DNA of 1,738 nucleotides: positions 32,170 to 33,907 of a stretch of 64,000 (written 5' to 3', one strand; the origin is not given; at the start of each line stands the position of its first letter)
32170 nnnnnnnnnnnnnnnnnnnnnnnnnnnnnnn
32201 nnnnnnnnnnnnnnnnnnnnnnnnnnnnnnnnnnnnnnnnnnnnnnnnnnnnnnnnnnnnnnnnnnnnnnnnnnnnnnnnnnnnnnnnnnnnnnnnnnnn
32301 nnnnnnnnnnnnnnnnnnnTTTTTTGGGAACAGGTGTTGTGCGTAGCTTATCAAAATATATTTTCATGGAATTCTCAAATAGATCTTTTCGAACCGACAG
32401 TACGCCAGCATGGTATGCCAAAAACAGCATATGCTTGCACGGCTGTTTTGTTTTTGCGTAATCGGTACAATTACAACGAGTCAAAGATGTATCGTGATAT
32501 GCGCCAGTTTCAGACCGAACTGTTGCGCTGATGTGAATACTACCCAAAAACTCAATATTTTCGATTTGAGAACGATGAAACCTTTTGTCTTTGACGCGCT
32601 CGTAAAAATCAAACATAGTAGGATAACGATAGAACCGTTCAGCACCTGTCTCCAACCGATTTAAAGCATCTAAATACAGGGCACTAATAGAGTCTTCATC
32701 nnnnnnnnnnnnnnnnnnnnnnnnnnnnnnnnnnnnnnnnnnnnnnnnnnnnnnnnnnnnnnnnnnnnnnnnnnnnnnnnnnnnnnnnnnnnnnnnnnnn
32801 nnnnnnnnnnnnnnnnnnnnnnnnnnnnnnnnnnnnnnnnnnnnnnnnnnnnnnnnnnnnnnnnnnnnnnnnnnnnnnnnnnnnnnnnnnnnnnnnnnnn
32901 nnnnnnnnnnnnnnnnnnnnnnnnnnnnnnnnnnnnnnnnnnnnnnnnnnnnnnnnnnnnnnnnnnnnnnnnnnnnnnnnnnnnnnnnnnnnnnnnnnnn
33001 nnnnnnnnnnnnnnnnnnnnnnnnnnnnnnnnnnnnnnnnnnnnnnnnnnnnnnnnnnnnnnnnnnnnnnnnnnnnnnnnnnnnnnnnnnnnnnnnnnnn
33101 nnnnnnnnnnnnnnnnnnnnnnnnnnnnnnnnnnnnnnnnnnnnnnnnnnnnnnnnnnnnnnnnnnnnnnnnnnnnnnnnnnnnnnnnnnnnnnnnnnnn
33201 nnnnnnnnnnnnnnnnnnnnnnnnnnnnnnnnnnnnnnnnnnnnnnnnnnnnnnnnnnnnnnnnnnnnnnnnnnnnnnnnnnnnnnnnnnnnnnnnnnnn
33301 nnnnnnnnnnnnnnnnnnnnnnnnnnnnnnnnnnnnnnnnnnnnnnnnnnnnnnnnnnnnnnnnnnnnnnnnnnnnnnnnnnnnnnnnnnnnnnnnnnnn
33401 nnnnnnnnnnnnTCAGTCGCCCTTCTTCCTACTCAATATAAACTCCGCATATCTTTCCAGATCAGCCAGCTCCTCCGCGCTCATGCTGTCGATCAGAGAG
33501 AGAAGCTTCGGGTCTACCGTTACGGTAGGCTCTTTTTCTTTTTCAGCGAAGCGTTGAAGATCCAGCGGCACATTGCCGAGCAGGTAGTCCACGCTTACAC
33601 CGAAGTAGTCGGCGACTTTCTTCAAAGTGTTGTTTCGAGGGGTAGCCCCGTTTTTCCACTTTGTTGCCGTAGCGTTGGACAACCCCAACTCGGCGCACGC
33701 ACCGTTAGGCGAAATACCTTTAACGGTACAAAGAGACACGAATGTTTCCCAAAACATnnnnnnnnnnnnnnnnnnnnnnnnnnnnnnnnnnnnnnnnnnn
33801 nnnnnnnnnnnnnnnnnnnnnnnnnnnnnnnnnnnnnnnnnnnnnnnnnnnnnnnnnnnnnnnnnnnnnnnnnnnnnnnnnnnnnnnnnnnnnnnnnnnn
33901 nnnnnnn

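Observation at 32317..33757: Repressor-linked low-GC gene for a membrane-anchored coiled-coil SWIM-finger protein: candidate prophage exclusion/defence module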

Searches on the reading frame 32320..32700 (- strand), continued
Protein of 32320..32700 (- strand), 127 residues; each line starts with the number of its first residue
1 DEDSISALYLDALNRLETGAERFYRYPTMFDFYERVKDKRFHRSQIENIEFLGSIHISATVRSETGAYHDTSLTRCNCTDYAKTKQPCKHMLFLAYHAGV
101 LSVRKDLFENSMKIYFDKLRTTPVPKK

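Call 65: fold_search(model_id=the predicted structure, library=pdb)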
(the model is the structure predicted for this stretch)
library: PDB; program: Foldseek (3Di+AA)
matches with E <= 10: 470; with E <= 0.001: 0
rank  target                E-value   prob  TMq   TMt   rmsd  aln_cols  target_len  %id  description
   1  2esm_A                1.0e+00  0.12  0.21  0.09   8.2        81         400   17  Crystal Structure of ROCK 1 bound to fasudil (released 2005-11-08)
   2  8z17                  1.2e+00  0.54  0.22  0.07   1.4        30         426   13  Crystal structure of DiatB mutant R360A (released 2025-02-19)
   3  3ncz_A                1.2e+00  0.10  0.20  0.08   8.5        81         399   17  X-Ray Co-structure of Rho-Associated Protein Kinase (ROCK1) with a potent 2H-isoquinolin-1-one inhibitor (released 2010-12-08)
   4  7s26_A                1.3e+00  0.08  0.21  0.09  10.9       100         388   15  ROCK1 IN COMPLEX WITH LIGAND G5018 (released 2022-10-05)
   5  2xja_A                1.4e+00  0.23  0.24  0.07   9.5        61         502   10  Structure of MurE from M.tuberculosis with dipeptide and ADP (released 2010-08-18)
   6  5g3q_B                1.4e+00  0.11  0.20  0.30  11.3        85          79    9  Crystal structure of a hypothetical domain in WNK1 (released 2017-05-31)
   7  3v8s_A                1.4e+00  0.10  0.21  0.09   8.4        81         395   17  Human RHO-ASSOCIATED PROTEIN KINASE 1 (ROCK 1) IN COMPLEX WITH INDAZOLE DERIVATIVE (COMPOUND 18) (released 2012-02-08)
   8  8z16                  1.5e+00  0.44  0.22  0.07   1.4        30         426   13  Crystal structure of DiatB mutant N57A (released 2025-02-19)
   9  5ezr                  1.5e+00  0.13  0.20  0.04   9.1        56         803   16  Crystal Structure of PVX_084705 bound to compound (released 2017-05-10)
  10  5wnf_C                1.5e+00  0.10  0.21  0.09   8.4        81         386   17  X-RAY CO-STRUCTURE OF RHO-ASSOCIATED PROTEIN KINASE (ROCK1) WITH A HIGHLY SELECTIVE INHIBITOR (released 2018-08-01)
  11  3ncz_C                1.5e+00  0.09  0.21  0.09   8.4        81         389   17  X-Ray Co-structure of Rho-Associated Protein Kinase (ROCK1) with a potent 2H-isoquinolin-1-one inhibitor (released 2010-12-08)
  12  1e0b_B                1.6e+00  0.18  0.22  0.41   5.1        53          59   19  Chromo shadow domain from fission yeast swi6 protein. (released 2000-05-12)
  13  5wnh_A                1.6e+00  0.09  0.21  0.08   8.5        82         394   18  X-RAY CO-STRUCTURE OF RHO-ASSOCIATED PROTEIN KINASE (ROCK1) WITH A HIGHLY SELECTIVE INHIBITOR (released 2018-08-01)
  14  6e9w_B                1.6e+00  0.08  0.20  0.08   8.7        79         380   18  Crystal structure of Rock1 with a pyridinylbenzamide based inhibitor (released 2018-11-14)
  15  2xja_C                1.7e+00  0.21  0.24  0.07  10.6        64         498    9  Structure of MurE from M.tuberculosis with dipeptide and ADP (released 2010-08-18)
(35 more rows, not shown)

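Call 73: predict_structure(alignment_id=A4)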
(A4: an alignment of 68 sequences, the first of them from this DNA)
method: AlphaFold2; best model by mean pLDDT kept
length: 127 residues; sequences in the alignment: 68
mean_pLDDT: 92.1   pTM: 0.73
mean pLDDT of the five models: 92.1, 91.9, 91.1, 90.5, 89.6
residues with pLDDT >= 90: 93; 70-90: 34; 50-70: 0; < 50: 0
segments of 3 or more residues with pLDDT < 50: none
pLDDT, mean of each block of 10 residues (from residue 1): 84 78 80 94 96 96 96 98 98 95 96 96 86
secondary structure, 60 per line:
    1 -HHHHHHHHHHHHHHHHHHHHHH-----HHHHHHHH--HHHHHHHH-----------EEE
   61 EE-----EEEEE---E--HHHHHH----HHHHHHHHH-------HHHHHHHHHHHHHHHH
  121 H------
elements in order: H2-23 H29-36 H39-46 E58-62 E68-72 H79-84 H89-97 H105-121
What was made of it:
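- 32320..32700 (-): C-terminal SWIM module (aa 238-364): two or three helices, a beta-hairpin, the Zn knuckle and helix, and a C-terminal helix ending in TPVPKK. AlphaFold2 with a 68-sequence alignment gives pLDDT 92.1 (call 73).
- On SWIM zinc finger (Pfam PF04434): The AlphaFold2 model (pLDDT 92.1) has strands at 58-62 and 68-72, then helices at 79-84 and 89-97 in domain numbering (call 73).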

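Call 79: fold_search(model_id=the predicted structure, library=pdb)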
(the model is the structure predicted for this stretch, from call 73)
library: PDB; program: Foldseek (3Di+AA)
matches with E <= 10: 132; with E <= 0.001: 0
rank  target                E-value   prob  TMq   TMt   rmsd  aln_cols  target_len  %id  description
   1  2iuo_A                1.5e+00  0.08  0.14  0.11  11.1        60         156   17  Site Directed Mutagenesis of Key Residues Involved in the Catalytic Mechanism of Cyanase (released 2006-06-08)
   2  2ivq_A                2.0e+00  0.08  0.15  0.13  11.0        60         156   17  SITE DIRECTED MUTAGENESIS OF KEY RESIDUES INVOLVED IN THE CATALYTIC MECHANISM OF CYANASE (released 2008-10-28)
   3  2ivg_A                2.1e+00  0.08  0.15  0.13  11.1        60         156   17  SITE DIRECTED MUTAGENESIS OF KEY RESIDUES INVOLVED IN THE CATALYTIC MECHANISM OF CYANASE (released 2008-10-28)
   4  4y42_A                2.2e+00  0.08  0.15  0.13  11.2        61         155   18  Cyanase (CynS) from Serratia proteamaculans (released 2015-04-08)
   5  2iu7_A                2.5e+00  0.07  0.15  0.13  11.1        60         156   18  Site directed mutagenesis of key residues involved in the catalytic mechanism of Cyanase (released 2006-06-06)
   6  1dw9_A                2.7e+00  0.08  0.15  0.12  10.4        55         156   18  Structure of cyanase reveals that a novel dimeric and decameric arrangement of subunits is required for formation of t (released 2000-05-16)
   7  9hcd_Y                2.7e+00  0.02  0.14  0.10  19.7       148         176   17  Mouse mitoribosome large subunit assembly intermediate (with uL16m) bound to MRM3-dimer, DDX28 and the MALSU-L0R8F8-mt (released 2025-06-11)
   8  4obi                  2.9e+00  0.08  0.17  0.22   5.7        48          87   14  Crystal structure of a DUF1312 family protein (EF3258) from Enterococcus faecalis V583 at 1.73 A resolution (released 2014-02-12)
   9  2iv1_A                2.9e+00  0.06  0.14  0.11  11.1        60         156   15  SITE DIRECTED MUTAGENESIS OF KEY RESIDUES INVOLVED IN THE CATALYTIC MECHANISM OF CYANASE (released 2008-10-28)
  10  5jtv_E                3.1e+00  0.06  0.17  0.05  16.1        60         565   12  USP7CD-UBL45 in complex with Ubiquitin (released 2016-10-12)
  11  6tv0_A                3.1e+00  0.04  0.14  0.11  11.3        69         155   14  Serratia spp. cyanase hydratase (released 2021-01-27)
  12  9evt_7                3.3e+00  0.04  0.13  0.06  17.7        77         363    9  Structure of the small subunit of the flowering plant mitoribosome with the maturation factor RsgA (released 2026-03-18)
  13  3nja_C                3.5e+00  0.06  0.15  0.17  17.4        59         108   12  The crystal structure of the PAS domain of a GGDEF family protein from Chromobacterium violaceum ATCC 12472. (released 2010-08-18)
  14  2ivb_A                3.5e+00  0.06  0.14  0.12  10.9        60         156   13  SITE DIRECTED MUTAGENESIS OF KEY RESIDUES INVOLVED IN THE CATALYTIC MECHANISM OF CYANASE (released 2008-10-28)
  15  1mnm_A                3.5e+00  0.04  0.14  0.20  11.3        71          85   15  YEAST MATALPHA2/MCM1/DNA TERNARY TRANSCRIPTION COMPLEX CRYSTAL STRUCTURE (released 1998-03-18)
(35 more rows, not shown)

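Call 80: fold_search(model_id=the predicted structure, library=viral)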
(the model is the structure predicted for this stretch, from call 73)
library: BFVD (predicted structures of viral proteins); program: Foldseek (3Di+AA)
matches with E <= 10: 509; with E <= 0.001: 0
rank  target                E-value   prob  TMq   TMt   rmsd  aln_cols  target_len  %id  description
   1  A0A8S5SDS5            8.5e-02  1.00  0.36  0.35   7.0        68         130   32  DNA ligase [Caudovirales sp. ctrNG92]
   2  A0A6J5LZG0            1.3e-01  0.97  0.29  0.31   9.7        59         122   17  Zinc finger, SWIM-type [uncultured Caudovirales phage]
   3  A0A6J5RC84            1.6e-01  0.20  0.17  0.07  16.0        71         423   17  MPP_superfamily domain containing protein [uncultured Caudovirales phage]
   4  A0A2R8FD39            2.8e-01  0.14  0.18  0.20  15.3       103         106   17  EGF-like domain-containing protein (Fragment) [Brazilian cedratvirus IHUMI]
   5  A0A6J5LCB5            3.6e-01  0.25  0.18  0.23  12.7        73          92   12  Uncharacterized protein [uncultured Caudovirales phage]
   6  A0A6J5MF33            6.0e-01  0.08  0.20  0.19  19.2       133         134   16  Uncharacterized protein [uncultured Caudovirales phage]
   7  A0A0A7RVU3            6.4e-01  0.09  0.16  0.10  13.2        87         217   13  (no name in the UniProt tables at hand)
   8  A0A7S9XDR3            7.8e-01  0.72  0.33  0.41   8.4        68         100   15  SWIM-type domain-containing protein [Virus NIOZ-UU157]
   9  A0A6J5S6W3            7.8e-01  0.16  0.23  0.36  12.5        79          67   16  Uncharacterized protein [uncultured Caudovirales phage]
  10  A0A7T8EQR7            8.3e-01  0.15  0.20  0.17  14.0        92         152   15  (no name in the UniProt tables at hand)
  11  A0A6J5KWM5            9.5e-01  0.08  0.14  0.17  34.9        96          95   14  Uncharacterized protein [uncultured Caudovirales phage]
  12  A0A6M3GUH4            1.0e+00  0.06  0.14  0.15  11.7       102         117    9  P7.1 (Fragment) [Fijivirus sp.]
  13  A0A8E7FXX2            1.1e+00  0.06  0.19  0.18  20.0       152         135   13  (no name in the UniProt tables at hand)
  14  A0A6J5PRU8            1.2e+00  0.08  0.17  0.16  15.2        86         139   20  DUF5681 domain-containing protein [uncultured Caudovirales phage]
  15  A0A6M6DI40            1.2e+00  0.04  0.15  0.05  19.1       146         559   16  (no name in the UniProt tables at hand)
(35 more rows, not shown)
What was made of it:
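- On SWIM zinc finger (Pfam PF04434): BFVD's best, weak matches are SWIM-type phage proteins (call 80).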

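Call 82: search_dna_similar(query=P0041, collection=phages, mode=protein, max_evalue=0.001, max_rows=20)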
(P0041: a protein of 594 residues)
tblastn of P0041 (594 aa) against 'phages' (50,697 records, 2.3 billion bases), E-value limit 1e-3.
No match.

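Call 83: search_dna_similar(query=window:32320-32700:-, collection=plasmids, mode=protein, max_evalue=0.01, max_rows=15)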
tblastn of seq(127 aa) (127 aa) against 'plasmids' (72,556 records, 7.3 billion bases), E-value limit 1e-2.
No match.

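Call 89: find_encoding_contigs(protein=P0039, flank=6000, max_places=3)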
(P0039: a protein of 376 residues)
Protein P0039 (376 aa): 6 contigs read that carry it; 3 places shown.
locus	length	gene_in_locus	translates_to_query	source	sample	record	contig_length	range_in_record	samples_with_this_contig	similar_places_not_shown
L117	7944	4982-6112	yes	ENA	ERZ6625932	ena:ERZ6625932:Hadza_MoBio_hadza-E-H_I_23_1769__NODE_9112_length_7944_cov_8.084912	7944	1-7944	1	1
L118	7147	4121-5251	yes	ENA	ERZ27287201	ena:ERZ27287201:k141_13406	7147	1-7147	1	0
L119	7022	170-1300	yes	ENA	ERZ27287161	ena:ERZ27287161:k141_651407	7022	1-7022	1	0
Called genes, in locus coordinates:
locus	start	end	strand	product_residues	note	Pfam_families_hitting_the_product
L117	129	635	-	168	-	-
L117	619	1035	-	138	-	PF01381:HTH_3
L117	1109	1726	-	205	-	-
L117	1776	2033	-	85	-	-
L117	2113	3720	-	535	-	PF03354:TerL_ATPase, PF20441:TerL_nuclease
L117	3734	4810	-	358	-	PF00145:DNA_methylase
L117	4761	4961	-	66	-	-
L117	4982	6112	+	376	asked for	PF04434:SWIM (faint), PF27616:DUF8351 (faint)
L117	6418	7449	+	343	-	PF14657:Arm-DNA-bind_4, PF14659:Phage_int_SAM_3, PF00589:Phage_integrase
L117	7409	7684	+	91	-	PF00589:Phage_integrase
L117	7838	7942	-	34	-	?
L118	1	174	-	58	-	?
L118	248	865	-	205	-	-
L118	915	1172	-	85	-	-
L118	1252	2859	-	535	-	PF03354:TerL_ATPase, PF20441:TerL_nuclease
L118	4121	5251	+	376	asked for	PF04434:SWIM (faint), PF27616:DUF8351 (faint)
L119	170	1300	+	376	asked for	PF04434:SWIM (faint), PF27616:DUF8351 (faint)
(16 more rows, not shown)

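Call 90: find_encoding_contigs(protein=P0042, flank=6000, max_places=3)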
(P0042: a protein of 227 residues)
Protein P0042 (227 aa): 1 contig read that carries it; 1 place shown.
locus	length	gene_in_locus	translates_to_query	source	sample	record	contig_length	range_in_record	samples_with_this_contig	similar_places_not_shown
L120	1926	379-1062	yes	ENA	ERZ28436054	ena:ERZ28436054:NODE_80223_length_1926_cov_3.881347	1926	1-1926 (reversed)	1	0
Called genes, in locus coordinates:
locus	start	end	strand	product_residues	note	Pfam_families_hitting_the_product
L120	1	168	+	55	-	?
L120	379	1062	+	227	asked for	PF04434:SWIM (weak)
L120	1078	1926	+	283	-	?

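Call 91: find_encoding_contigs(protein=P0053, flank=6000, max_places=3)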
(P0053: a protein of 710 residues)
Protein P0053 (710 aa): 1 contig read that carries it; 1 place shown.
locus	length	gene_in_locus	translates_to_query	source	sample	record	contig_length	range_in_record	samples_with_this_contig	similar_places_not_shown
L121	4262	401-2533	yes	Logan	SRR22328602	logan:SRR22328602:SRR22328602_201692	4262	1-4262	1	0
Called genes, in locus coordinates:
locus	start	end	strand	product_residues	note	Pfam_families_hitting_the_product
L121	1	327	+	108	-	?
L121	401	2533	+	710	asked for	PF04434:SWIM (weak), PF04471:Mrr_cat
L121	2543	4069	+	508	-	PF00239:Resolvase, PF07508:Recombinase, PF13408:Zn_ribbon_recom (weak)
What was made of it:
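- Next to a tyrosine integrase (P0039, L117/118; call 89) or a serine recombinase (P0053, L121; call 91).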

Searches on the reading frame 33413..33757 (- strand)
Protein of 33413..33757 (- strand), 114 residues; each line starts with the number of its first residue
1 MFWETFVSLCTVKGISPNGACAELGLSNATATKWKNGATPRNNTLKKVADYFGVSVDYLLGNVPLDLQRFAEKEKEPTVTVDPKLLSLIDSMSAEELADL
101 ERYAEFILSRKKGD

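Call 3: search_protein_families(library=pfam, proteins=[window:33413-33757:-], max_evalue=0.1)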
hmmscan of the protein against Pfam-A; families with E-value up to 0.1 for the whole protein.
window:33413-33757:- (114 aa): 6 families
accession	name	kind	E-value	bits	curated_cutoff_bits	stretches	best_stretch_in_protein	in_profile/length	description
PF01381.28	HTH_3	-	1.7e-07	31.6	23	1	14-59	9-55/55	Helix-turn-helix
PF13443.12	HTH_26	-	3.2e-05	24.5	22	1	14-60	10-58/63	Cro/C1-type HTH DNA-binding domain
PF13384.12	HTH_23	-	0.008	16.4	24.6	0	13-36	16-39/50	Homeodomain-like domain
PF08667.16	BetR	-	0.011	16.3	21.6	1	24-61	32-70/148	BetR domain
PF14025.11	DUF4241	-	0.023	15.3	27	1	16-60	47-92/189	Protein of unknown function (DUF4241)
PF13560.12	HTH_31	-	0.079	13.7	27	0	13-57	13-59/64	Helix-turn-helix domain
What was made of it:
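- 33413..33757 (-): Repressor-like Xre/cI-type HTH gene (114 aa). It is the phage's own switch gene, and the cassette is translationally coupled to its 3' end. HTH_3 31.6 bits and HTH_26 24.5 bits (call 3).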

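Call 4: search_protein_families(library=phrogs, proteins=[window:33413-33757:-], max_evalue=0.1)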
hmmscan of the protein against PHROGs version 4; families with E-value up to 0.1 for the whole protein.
window:33413-33757:- (114 aa): 11 families
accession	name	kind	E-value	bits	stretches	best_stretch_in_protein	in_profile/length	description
phrog_8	-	transcription regulation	2.1e-12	48.2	1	22-63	97-139/346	transcriptional regulator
phrog_4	-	transcription regulation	5.4e-07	29.9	1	13-63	146-195/400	transcriptional repressor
phrog_2967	-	transcription regulation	0.00011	22.8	1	8-63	17-73/225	transcriptional regulator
phrog_18248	-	transcription regulation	0.00011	22.4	1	4-60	5-60/264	transcriptional regulator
phrog_3037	-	transcription regulation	0.00048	21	1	20-100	34-119/189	transcriptional repressor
phrog_2439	-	transcription regulation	0.0046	16.9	1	10-63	16-70/367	transcriptional regulator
phrog_1994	-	DNA, RNA and nucleotide metabolism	0.0051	17.8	1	22-62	20-61/170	DNA binding protein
phrog_7241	-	transcription regulation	0.0069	17.4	1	19-60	79-121/122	transcriptional regulator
phrog_2328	-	transcription regulation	0.014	16.2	1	12-63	26-78/128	transcriptional repressor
phrog_6962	-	unknown function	0.015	16.6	0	16-41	16-41/73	-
phrog_3949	-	transcription regulation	0.026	15.5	1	23-56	35-69/161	transcriptional repressor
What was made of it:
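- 33413..33757 (-): PHROG 8/4 transcriptional regulator/repressor (call 4).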

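Call 5: search_protein_families(library=padloc, proteins=[window:33413-33757:-], max_evalue=0.1)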
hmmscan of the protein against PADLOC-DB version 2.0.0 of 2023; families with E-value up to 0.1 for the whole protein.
window:33413-33757:- (114 aa): 4 families
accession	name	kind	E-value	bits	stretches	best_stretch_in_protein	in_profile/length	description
PDLC03951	RmrA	-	0.00038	17.6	1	11-64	18-72/400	-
PDLC04142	capH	-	0.0048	15.9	1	24-78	29-84/103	capH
PDLC02926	HTH_VI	-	0.026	12.8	1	14-92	14-91/92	-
PDLC03956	RmrA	-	0.027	11.5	1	17-63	24-72/399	-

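Call 72: find_related_loci(query=window:33413-33757:-, collection=viral_contigs, flank=5000)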
Query window:33413-33757:- (114 aa) in viral_contigs; peptide patterns used: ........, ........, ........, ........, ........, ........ (x = any residue, [..] = any of these).
247 stretches matched a pattern; 224 encode a relative of the query (tblastn E <= 1e-3); the best 80 are kept; 80 distinct loci.
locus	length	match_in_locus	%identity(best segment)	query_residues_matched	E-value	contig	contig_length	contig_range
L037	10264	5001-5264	47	1-103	8e-25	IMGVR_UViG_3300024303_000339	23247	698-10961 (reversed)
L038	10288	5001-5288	47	2-97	1e-24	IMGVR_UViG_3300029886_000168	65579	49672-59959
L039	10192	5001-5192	63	1-64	4e-24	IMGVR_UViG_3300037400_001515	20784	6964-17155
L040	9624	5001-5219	53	1-80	4e-22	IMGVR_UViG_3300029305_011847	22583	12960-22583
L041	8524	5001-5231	54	1-79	9e-20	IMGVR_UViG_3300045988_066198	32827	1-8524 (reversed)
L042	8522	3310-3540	54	1-79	9e-20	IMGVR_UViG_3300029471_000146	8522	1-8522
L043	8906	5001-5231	54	1-79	9e-20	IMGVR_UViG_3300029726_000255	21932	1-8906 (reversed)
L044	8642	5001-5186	53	2-63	4e-19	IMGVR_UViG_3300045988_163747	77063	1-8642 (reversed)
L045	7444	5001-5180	58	1-60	4e-18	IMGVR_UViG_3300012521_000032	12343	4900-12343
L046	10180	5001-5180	58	1-60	4e-18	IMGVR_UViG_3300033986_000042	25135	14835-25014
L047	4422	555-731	56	1-59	2e-16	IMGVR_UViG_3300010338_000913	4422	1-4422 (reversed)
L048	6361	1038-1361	35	1-112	4e-16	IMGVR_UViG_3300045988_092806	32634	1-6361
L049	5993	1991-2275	37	1-100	9e-16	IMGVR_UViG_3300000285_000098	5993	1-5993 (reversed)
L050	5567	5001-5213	44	1-77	5e-15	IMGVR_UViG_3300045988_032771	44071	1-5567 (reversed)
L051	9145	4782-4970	46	2-62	4e-14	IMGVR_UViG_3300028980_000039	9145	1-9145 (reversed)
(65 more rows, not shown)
